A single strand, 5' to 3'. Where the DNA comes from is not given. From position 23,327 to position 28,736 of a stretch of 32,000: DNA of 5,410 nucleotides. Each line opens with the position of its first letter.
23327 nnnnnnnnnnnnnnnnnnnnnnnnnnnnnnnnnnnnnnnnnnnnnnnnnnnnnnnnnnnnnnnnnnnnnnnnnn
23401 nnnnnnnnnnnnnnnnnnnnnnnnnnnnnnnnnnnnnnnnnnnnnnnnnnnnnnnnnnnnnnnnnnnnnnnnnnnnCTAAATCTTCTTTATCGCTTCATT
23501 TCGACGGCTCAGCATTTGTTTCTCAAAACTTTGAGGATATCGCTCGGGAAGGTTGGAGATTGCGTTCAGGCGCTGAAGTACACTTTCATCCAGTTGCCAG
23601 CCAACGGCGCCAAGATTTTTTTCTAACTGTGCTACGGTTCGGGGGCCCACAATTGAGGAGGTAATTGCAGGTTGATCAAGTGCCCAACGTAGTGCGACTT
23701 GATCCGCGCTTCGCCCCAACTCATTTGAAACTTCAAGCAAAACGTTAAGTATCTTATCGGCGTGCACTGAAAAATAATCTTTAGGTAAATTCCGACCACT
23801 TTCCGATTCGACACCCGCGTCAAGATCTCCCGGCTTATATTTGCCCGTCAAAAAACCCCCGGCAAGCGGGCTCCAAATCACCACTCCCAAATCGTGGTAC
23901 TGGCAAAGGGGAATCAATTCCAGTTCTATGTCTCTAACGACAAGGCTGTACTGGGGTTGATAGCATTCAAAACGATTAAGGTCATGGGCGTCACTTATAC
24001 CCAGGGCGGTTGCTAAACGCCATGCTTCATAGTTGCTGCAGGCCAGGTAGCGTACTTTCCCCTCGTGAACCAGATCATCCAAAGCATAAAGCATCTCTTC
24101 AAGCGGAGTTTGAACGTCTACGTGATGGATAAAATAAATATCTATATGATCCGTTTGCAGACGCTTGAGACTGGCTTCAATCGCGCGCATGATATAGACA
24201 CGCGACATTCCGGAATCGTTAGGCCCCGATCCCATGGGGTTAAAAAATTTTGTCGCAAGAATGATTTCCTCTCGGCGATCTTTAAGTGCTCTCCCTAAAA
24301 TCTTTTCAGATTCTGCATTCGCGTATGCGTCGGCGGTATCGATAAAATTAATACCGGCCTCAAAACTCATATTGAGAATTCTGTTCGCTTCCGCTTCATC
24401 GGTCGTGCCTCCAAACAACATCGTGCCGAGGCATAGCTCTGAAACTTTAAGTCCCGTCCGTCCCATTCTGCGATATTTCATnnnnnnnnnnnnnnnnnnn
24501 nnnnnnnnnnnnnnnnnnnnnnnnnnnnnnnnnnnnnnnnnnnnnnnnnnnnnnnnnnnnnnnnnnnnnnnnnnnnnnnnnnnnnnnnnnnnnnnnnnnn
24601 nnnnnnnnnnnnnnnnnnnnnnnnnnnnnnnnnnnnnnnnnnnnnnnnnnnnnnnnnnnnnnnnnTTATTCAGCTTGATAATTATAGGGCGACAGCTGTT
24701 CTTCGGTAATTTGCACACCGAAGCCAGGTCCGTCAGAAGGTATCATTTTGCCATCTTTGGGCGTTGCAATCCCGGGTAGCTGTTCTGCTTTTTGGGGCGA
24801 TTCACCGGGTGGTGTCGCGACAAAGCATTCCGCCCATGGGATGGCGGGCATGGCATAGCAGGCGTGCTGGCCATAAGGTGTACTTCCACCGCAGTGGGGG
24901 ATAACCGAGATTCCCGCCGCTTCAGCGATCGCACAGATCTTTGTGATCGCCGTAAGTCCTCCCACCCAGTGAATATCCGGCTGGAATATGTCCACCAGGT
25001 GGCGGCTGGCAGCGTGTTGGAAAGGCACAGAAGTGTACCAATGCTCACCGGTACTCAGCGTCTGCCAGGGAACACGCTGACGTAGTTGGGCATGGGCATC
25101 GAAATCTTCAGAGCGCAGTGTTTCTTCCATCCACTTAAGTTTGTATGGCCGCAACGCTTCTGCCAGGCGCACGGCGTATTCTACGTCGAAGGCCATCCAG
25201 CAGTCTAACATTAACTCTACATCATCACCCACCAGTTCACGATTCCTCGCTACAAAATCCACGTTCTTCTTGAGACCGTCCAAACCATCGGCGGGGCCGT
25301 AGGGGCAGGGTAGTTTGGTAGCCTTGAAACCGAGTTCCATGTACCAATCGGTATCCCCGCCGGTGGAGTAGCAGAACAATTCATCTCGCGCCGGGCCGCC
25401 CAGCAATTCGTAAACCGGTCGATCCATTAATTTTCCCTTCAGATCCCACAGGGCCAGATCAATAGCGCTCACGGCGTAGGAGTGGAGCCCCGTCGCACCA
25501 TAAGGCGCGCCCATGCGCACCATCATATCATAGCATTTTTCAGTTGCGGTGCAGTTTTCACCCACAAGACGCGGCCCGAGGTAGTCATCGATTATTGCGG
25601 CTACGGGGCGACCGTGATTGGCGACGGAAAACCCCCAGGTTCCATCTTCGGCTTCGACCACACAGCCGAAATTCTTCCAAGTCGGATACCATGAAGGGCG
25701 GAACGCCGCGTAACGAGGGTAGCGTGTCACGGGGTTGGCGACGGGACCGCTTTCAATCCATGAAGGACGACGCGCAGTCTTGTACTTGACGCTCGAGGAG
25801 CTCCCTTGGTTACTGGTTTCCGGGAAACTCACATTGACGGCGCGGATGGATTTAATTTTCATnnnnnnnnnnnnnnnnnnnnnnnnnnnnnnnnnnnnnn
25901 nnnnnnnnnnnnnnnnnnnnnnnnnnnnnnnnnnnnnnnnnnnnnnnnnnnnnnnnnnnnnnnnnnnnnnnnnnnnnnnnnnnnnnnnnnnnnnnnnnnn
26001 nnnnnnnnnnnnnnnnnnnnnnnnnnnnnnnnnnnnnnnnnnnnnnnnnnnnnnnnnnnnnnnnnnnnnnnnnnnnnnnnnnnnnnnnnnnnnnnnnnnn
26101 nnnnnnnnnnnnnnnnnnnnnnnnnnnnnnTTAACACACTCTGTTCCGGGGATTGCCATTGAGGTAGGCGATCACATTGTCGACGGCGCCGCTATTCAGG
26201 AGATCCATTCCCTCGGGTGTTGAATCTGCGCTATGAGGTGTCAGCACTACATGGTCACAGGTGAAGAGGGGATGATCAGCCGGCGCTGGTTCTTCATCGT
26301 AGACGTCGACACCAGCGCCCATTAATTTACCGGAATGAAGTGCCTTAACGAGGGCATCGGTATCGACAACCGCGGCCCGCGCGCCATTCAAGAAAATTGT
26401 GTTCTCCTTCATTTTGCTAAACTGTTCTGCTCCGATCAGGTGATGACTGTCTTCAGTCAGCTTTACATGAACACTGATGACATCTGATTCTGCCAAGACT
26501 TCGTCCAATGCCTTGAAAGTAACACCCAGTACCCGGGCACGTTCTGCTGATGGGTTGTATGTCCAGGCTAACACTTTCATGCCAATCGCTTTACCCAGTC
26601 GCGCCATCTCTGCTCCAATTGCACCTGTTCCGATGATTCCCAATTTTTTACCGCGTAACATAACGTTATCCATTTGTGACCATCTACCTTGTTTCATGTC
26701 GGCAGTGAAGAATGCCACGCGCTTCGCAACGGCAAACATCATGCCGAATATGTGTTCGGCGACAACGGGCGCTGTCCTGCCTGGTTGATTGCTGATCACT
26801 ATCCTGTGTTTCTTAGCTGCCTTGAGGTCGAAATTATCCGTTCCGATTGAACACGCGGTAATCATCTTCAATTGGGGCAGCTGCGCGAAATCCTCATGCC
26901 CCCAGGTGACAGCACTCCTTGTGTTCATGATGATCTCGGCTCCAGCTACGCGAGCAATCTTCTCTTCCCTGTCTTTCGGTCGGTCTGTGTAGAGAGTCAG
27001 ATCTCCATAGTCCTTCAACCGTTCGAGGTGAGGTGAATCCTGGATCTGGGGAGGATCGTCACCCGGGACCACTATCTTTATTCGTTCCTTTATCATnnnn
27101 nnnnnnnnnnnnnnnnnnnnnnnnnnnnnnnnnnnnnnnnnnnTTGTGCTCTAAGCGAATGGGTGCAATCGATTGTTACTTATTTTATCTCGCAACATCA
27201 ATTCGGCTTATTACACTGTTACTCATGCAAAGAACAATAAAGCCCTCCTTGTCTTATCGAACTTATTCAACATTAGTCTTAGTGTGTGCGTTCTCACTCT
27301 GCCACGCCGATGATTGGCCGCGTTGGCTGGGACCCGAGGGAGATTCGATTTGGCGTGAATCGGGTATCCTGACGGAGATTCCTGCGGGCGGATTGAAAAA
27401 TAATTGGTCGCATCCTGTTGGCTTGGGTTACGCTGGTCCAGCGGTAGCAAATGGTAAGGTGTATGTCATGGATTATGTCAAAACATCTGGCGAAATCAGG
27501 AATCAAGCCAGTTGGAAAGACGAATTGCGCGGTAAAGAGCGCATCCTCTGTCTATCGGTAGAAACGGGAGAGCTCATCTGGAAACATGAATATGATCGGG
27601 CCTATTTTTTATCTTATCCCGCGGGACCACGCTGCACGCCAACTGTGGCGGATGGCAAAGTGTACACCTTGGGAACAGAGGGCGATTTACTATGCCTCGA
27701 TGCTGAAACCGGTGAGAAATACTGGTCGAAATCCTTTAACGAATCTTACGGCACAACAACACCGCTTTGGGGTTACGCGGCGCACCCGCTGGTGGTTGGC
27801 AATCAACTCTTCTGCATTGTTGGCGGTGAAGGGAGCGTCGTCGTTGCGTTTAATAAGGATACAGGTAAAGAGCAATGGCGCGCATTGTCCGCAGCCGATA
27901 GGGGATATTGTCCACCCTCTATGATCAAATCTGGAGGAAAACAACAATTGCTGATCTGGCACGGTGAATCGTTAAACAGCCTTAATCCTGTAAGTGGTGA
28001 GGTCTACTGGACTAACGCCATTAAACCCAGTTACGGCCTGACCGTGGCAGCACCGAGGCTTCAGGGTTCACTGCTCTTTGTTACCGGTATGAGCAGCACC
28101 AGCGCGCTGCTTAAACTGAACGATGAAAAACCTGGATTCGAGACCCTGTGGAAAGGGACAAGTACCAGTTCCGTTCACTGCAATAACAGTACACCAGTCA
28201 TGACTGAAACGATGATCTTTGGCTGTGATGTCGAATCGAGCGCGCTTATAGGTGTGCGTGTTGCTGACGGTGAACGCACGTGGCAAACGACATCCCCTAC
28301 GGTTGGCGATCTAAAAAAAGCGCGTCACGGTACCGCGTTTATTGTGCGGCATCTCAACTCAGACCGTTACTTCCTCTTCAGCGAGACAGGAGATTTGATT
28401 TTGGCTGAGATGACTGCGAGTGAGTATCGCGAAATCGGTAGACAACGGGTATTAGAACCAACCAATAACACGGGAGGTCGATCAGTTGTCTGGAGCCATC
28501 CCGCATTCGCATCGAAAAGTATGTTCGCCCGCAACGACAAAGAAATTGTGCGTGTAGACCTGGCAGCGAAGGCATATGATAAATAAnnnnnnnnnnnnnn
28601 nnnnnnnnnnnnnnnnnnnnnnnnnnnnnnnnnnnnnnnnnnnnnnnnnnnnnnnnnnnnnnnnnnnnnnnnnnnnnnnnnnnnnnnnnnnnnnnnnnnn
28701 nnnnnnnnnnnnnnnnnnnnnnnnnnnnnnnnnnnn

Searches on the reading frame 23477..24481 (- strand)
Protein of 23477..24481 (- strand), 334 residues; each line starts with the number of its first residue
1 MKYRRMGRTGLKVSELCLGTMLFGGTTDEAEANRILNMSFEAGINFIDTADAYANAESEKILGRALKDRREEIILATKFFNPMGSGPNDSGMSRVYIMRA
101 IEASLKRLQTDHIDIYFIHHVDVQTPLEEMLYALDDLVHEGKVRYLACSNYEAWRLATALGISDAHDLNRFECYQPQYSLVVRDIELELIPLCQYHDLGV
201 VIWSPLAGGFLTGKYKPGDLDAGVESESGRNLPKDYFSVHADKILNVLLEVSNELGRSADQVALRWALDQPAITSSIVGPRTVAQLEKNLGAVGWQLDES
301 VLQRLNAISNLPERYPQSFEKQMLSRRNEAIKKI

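Call 7: search_protein_families(library=pfam, proteins=[window:23477-24481:-])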
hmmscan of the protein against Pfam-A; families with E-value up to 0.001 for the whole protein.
window:23477-24481:- (334 aa): 1 family
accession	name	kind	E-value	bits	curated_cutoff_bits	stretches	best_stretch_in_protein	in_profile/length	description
PF00248.27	Aldo_ket_red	-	1.7e-78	264.1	24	1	15-309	1-290/291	Aldo/keto reductase family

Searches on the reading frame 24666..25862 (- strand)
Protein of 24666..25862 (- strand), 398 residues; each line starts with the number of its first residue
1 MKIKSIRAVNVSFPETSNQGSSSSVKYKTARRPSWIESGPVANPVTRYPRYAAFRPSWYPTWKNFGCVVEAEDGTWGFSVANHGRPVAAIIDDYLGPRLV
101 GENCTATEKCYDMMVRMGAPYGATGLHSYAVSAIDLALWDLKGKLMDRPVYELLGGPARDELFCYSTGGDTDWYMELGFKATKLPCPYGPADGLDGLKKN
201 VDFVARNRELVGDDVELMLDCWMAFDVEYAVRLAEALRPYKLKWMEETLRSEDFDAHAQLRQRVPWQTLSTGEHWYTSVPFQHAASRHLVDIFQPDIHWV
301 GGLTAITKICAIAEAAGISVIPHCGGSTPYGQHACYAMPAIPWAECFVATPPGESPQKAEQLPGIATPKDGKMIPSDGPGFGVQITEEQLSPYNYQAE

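Call 7: search_protein_families(library=pfam, proteins=[window:24666-25862:-])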
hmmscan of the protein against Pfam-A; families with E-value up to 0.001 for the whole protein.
window:24666-25862:- (398 aa): 2 families
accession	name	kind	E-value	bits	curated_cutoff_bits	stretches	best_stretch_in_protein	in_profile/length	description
PF13378.12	MR_MLE_C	-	1.2e-45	156.4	29.4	1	176-388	12-218/219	Enolase C-terminal domain-like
PF02746.21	MR_MLE_N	-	4.4e-12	46.7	22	1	71-155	35-117/117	Mandelate racemase / muconate lactonizing enzyme, N-terminal domain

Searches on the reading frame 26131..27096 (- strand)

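Call 7: search_protein_families(library=pfam, proteins=[window:26131-27096:-])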
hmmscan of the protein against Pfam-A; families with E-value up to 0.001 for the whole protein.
window:26131-27096:- (321 aa): 4 families
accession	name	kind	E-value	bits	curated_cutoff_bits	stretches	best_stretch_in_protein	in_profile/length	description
PF02826.25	2-Hacid_dh_C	-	7.3e-59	198.6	25.1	1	117-290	1-178/178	D-isomer specific 2-hydroxyacid dehydrogenase, NAD binding domain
PF00389.36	2-Hacid_dh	-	1.6e-17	63.8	24.6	1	22-320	10-133/134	D-isomer specific 2-hydroxyacid dehydrogenase, catalytic domain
PF00670.27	AdoHcyase_NAD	-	3.2e-06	27.8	27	1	143-251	17-123/162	S-adenosyl-L-homocysteine hydrolase, NAD binding domain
PF03446.21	NAD_binding_2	-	4.1e-06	27.3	21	1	151-257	1-111/161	NAD binding domain of 6-phosphogluconate dehydrogenase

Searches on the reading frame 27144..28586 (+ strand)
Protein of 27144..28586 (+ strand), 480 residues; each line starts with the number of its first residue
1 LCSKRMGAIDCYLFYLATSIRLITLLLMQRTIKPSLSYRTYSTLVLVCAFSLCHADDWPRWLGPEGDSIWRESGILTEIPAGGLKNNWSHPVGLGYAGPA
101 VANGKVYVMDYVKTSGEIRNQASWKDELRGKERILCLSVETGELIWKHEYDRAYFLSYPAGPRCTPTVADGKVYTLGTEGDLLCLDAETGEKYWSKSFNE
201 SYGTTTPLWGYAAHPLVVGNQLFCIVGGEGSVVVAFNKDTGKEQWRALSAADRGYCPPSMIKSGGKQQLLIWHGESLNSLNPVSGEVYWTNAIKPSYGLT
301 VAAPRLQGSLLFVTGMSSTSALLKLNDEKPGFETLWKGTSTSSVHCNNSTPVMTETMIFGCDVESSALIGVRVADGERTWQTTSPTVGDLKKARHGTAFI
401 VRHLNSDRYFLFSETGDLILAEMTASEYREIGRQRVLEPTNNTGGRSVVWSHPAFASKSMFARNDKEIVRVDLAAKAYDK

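Call 7: search_protein_families(library=pfam, proteins=[window:27144-28586:+])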
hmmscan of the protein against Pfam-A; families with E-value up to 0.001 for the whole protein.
window:27144-28586:+ (480 aa): 3 families
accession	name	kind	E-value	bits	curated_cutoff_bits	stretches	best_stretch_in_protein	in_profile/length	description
PF13360.13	PQQ_2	-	3.8e-28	99.1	27.6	2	131-382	2-233/233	Outer membrane protein assembly factor BamB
PF13570.13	Beta-prop_ACSF4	-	7.9e-11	42.4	133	2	223-383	63-211/329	Beta-alanine-activating enzyme, beta-propeller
PF01011.28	PQQ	-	3e-08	33.3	26.7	0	162-197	49-84/595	Glucose/ethanol/alcohol dehydrogenase, beta-propeller domain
